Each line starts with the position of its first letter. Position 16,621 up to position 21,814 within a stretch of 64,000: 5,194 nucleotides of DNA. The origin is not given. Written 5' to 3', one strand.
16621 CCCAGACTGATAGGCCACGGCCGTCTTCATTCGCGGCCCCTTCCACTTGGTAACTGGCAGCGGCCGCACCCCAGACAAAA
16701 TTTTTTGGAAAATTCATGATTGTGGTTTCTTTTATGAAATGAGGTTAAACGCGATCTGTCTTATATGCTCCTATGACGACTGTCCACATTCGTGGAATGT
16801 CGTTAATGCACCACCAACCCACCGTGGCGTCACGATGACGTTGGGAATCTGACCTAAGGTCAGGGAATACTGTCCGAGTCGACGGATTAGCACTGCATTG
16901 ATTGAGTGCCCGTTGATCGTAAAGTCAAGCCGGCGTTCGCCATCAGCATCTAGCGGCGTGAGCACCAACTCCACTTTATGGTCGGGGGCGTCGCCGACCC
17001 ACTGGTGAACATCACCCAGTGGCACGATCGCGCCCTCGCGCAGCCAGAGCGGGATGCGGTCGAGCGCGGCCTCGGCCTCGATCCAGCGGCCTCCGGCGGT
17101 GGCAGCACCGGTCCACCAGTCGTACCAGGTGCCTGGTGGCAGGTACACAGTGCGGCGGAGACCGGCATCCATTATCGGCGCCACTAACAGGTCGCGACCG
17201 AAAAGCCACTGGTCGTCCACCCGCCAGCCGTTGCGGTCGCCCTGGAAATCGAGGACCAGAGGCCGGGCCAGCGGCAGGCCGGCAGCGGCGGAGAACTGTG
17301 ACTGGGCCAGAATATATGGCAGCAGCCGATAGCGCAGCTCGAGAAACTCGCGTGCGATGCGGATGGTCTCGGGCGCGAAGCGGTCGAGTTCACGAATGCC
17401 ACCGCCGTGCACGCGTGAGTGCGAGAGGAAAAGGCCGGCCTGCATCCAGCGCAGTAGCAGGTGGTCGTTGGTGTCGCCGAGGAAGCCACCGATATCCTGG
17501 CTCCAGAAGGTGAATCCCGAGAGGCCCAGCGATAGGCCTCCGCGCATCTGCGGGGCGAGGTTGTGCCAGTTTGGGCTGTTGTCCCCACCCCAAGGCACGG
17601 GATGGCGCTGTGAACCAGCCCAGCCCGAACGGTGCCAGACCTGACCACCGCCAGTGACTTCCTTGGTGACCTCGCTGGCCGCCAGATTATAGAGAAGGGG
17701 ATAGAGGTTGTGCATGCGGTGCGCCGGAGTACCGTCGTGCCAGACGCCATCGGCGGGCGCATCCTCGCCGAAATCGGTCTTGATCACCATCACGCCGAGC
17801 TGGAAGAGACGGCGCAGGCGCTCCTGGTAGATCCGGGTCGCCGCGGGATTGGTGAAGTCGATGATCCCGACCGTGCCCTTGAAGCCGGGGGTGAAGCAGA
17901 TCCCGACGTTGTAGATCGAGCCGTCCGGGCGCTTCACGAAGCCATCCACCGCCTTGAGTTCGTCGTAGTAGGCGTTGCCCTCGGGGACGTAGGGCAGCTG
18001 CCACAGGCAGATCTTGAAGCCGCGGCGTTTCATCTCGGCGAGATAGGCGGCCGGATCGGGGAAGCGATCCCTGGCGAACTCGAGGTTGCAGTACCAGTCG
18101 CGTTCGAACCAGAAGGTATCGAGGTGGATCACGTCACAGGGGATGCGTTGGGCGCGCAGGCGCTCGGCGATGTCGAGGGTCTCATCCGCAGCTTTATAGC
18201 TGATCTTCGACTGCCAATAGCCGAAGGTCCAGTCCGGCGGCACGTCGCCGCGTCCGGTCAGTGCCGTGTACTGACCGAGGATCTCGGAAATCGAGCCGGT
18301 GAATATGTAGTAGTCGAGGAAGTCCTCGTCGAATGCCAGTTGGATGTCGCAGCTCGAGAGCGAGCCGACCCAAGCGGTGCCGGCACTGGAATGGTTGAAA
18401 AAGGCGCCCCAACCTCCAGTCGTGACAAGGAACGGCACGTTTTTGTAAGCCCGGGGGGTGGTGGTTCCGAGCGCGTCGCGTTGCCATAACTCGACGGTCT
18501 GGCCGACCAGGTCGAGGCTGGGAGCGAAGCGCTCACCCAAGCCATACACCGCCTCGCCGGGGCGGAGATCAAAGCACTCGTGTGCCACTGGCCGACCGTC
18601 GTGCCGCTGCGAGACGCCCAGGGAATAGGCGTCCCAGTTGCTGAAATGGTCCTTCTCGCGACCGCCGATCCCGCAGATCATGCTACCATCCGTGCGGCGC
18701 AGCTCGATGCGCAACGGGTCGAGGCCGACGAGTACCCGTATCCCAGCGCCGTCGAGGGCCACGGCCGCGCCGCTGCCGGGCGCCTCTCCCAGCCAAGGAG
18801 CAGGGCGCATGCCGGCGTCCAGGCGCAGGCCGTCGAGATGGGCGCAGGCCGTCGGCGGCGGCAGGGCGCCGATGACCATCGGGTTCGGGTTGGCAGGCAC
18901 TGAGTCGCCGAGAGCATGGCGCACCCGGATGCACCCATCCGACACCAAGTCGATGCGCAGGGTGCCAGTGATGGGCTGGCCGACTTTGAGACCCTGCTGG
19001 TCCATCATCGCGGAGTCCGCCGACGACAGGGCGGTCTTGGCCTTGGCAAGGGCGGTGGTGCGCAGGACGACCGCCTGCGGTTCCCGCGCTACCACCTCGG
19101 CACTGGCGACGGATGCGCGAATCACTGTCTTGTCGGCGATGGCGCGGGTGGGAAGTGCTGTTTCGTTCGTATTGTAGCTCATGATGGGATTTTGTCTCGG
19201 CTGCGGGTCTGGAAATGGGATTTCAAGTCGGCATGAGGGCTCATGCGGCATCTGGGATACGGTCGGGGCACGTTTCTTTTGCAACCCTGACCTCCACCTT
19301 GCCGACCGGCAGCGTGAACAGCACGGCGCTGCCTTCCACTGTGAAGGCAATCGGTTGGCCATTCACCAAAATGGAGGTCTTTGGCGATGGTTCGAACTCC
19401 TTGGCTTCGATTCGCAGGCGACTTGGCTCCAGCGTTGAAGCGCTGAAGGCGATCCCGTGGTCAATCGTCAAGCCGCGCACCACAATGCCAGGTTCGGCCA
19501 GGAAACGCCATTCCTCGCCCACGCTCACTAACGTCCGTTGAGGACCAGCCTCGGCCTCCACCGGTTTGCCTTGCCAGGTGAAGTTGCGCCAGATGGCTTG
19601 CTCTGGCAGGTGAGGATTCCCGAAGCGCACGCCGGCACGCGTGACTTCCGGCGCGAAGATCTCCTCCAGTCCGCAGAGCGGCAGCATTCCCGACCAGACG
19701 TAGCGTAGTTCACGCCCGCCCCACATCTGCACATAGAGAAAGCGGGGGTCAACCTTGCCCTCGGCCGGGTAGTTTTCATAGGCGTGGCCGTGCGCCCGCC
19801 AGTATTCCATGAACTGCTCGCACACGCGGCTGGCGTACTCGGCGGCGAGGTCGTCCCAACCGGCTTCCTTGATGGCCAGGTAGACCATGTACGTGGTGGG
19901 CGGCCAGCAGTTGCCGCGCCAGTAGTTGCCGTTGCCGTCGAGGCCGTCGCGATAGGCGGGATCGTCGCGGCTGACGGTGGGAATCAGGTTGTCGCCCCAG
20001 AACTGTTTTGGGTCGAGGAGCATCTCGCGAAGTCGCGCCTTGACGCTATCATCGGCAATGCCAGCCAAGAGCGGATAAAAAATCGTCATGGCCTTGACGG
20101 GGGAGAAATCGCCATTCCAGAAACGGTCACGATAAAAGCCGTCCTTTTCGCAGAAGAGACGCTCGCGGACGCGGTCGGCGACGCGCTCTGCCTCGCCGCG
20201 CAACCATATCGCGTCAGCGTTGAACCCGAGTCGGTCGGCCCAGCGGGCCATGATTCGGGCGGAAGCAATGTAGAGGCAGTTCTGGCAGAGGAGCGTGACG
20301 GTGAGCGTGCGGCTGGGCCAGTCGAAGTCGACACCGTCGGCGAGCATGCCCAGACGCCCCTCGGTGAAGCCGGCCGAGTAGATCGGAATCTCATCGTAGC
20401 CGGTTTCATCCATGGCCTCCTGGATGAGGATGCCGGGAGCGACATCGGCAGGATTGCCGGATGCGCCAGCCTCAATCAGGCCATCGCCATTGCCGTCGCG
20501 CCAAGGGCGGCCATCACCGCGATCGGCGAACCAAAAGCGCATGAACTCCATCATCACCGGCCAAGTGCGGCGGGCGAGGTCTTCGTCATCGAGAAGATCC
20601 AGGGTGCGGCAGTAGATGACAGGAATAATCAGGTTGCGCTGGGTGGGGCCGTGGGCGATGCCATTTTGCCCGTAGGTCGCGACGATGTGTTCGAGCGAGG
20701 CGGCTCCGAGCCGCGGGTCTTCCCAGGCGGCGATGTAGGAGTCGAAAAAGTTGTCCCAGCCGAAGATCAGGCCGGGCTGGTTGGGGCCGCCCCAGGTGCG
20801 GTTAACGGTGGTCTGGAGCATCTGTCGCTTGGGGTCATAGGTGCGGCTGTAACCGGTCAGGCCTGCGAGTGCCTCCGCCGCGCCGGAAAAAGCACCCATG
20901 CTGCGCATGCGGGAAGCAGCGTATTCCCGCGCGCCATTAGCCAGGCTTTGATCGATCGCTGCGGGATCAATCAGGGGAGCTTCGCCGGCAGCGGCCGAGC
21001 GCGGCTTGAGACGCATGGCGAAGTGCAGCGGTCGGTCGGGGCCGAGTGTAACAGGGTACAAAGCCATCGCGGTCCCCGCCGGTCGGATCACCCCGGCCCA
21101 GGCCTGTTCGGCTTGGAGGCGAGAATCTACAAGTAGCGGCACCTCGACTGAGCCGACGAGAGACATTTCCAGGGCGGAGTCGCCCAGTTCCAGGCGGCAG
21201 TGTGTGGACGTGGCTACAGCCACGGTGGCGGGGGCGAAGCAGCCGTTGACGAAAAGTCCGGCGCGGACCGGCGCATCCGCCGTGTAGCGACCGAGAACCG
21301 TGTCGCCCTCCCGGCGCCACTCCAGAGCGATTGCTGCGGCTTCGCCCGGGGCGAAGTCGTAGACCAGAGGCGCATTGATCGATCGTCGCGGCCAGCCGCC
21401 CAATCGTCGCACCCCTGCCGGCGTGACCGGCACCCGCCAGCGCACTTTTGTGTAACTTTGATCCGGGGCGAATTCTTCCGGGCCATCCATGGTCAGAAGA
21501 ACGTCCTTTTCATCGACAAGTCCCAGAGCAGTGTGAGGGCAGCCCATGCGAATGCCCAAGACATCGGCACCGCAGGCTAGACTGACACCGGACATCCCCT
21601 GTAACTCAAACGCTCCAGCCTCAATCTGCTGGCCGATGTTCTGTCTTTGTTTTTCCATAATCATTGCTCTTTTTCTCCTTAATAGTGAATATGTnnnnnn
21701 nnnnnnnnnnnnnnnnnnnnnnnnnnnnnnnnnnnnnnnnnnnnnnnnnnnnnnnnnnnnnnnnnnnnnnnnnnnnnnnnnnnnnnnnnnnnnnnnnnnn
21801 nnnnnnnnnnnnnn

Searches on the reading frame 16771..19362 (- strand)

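Call 63: search_protein_families(library=pfam, proteins=[window:16771-19362:-], max_evalue=0.001)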
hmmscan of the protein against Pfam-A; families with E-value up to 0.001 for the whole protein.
window:16771-19362:- (863 aa): 3 families
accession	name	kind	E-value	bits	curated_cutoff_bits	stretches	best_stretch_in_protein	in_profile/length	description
PF01055.32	Glyco_hydro_31_2nd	-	4.1e-84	283.2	23.5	1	374-685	3-326/328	Glycosyl hydrolases family 31 TIM-barrel domain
PF21365.3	Glyco_hydro_31_3rd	-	3.3e-26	92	24.4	1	695-780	1-87/87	Glycosyl hydrolase family 31 C-terminal domain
PF13802.12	Gal_mutarotas_2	-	2.8e-17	64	27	1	134-327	1-180/184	Glycosyl hydrolase 31 N-terminal galactose mutarotase-like domain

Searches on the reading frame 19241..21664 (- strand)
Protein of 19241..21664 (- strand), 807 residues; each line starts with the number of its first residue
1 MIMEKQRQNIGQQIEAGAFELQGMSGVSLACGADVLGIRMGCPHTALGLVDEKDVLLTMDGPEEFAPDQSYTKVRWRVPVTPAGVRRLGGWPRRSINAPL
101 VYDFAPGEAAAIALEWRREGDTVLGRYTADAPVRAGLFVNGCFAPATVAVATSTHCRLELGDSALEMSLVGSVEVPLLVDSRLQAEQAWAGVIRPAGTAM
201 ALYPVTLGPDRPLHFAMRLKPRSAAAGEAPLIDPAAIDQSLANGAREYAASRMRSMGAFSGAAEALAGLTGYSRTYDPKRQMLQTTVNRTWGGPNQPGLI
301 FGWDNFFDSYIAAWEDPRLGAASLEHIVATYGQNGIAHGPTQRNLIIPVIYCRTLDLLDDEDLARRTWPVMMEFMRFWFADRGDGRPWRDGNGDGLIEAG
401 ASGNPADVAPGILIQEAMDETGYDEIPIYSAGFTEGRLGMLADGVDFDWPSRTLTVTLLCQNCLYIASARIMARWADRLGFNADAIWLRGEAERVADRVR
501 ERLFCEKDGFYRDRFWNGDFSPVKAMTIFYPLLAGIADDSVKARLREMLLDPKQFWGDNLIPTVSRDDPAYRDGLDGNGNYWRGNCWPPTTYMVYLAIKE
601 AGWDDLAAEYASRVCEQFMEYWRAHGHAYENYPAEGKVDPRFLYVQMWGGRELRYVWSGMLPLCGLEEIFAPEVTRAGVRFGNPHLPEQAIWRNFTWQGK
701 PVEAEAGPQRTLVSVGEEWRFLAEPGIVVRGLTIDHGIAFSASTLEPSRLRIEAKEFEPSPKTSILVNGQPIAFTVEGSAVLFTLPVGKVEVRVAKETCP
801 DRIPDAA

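Call 63: search_protein_families(library=pfam, proteins=[window:19241-21664:-], max_evalue=0.001)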
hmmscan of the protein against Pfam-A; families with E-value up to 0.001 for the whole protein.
window:19241-21664:- (807 aa): 3 families
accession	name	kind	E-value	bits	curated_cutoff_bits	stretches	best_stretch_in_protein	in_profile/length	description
PF22422.2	MGH1-like_GH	-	7.6e-29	101.8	27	1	339-633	63-342/356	Mannosylglycerate hydrolase MGH1-like glycoside hydrolase domain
PF01204.24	Trehalase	-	2.2e-06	27.3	21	1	462-636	310-480/512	Trehalase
PF03200.22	Glyco_hydro_63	-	0.00012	21.5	22.4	1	529-632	351-466/492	Glycosyl hydrolase family 63 C-terminal domain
